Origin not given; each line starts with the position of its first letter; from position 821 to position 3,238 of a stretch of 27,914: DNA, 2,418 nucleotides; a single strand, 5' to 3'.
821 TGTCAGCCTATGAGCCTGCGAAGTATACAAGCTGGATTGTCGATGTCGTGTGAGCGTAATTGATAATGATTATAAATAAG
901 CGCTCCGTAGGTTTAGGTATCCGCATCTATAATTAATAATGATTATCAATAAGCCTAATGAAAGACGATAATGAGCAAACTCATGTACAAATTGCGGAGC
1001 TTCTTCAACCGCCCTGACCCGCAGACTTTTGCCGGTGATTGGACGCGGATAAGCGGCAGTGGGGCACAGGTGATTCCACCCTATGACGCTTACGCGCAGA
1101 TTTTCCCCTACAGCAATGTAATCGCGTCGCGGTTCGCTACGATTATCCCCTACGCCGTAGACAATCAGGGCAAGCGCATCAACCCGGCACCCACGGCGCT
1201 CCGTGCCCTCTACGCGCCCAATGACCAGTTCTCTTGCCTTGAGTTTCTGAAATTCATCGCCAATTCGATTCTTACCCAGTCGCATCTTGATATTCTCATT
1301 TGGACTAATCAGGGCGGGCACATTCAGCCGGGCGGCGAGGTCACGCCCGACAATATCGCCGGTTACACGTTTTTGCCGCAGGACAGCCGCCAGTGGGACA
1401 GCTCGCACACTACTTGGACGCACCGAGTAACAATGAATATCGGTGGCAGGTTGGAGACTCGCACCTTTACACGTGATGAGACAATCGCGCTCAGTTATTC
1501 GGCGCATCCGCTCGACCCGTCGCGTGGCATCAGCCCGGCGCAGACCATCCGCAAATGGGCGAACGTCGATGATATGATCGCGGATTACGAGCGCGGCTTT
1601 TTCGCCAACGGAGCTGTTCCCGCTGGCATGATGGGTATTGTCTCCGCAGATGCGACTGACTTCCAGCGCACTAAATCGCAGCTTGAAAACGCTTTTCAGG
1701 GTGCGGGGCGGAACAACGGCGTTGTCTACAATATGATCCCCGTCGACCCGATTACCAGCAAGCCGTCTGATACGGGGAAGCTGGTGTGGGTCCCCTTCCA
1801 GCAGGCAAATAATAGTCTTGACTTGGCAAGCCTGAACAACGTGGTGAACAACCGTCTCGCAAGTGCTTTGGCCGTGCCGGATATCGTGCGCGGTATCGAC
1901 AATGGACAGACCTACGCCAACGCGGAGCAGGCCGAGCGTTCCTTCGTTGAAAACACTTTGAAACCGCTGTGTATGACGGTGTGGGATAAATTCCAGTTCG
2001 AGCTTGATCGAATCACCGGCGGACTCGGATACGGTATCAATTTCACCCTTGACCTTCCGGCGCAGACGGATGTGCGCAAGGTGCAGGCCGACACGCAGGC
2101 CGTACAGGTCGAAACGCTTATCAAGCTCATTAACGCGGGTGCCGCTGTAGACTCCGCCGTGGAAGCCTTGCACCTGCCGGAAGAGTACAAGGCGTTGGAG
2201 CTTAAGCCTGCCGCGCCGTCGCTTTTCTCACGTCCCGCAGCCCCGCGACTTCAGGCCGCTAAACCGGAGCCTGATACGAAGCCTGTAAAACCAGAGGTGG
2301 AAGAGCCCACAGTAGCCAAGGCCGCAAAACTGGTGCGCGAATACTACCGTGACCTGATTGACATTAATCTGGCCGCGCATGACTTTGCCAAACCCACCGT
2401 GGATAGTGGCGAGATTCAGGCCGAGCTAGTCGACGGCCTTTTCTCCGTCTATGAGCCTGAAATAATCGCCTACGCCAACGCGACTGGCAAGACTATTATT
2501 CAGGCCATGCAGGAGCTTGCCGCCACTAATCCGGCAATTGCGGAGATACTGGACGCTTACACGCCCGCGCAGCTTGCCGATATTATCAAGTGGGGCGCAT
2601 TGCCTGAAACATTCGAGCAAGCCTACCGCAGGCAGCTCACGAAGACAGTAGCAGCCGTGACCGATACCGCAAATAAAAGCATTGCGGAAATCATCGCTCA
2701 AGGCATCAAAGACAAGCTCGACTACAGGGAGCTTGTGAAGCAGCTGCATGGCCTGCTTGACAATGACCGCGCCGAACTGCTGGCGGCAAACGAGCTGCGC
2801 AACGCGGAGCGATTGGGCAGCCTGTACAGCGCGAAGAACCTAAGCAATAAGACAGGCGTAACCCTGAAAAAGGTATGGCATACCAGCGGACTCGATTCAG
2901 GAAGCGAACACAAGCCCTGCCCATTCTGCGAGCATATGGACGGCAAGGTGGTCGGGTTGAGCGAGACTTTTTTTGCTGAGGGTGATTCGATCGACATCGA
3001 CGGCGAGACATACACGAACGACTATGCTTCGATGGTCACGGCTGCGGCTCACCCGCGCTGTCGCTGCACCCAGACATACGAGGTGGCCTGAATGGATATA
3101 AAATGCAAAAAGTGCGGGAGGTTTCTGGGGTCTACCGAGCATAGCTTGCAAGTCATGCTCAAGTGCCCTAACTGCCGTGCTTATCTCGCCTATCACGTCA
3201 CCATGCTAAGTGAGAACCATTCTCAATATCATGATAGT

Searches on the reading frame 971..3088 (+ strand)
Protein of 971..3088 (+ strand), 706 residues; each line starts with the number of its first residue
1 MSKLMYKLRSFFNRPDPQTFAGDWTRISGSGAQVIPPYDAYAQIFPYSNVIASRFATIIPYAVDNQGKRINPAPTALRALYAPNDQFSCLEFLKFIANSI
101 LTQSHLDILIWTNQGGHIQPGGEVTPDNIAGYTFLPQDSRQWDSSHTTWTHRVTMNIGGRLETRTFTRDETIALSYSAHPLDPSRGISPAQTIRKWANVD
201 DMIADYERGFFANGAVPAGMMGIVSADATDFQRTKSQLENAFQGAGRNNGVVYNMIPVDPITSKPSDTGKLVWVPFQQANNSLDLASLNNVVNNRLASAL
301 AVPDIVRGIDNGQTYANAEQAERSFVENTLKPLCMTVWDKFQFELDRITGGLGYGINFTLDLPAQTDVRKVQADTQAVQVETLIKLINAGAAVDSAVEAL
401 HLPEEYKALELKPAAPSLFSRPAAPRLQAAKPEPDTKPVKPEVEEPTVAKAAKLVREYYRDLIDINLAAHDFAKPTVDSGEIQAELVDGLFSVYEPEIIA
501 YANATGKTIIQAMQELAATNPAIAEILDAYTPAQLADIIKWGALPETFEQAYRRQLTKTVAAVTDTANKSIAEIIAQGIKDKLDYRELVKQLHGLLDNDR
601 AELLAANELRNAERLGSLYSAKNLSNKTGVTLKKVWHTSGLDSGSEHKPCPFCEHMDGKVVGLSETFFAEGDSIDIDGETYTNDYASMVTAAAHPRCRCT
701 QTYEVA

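Call 39: search_dna_similar(query=window:971-3088:+, collection=phages, mode=protein, max_rows=15)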
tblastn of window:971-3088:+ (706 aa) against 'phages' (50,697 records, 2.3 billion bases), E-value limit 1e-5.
Records with a match: 2; places in all: 2; records where one place covers at least 80% of the query: 2.
Best place of each record, by identity: <60% 2.
By first word of the organism name: Bifidobacterium 2.
By host as written in the record: Bifidobacterium asteroides 2.
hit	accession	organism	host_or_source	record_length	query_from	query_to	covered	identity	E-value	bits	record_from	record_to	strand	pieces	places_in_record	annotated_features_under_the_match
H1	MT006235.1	Bifidobacterium phage BlindBasel1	Bifidobacterium asteroides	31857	17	705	98%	51.4%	0e+0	663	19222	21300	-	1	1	hypothetical protein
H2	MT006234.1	Bifidobacterium phage BlindUri1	Bifidobacterium asteroides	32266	17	705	98%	51.3%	0e+0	660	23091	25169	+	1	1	hypothetical protein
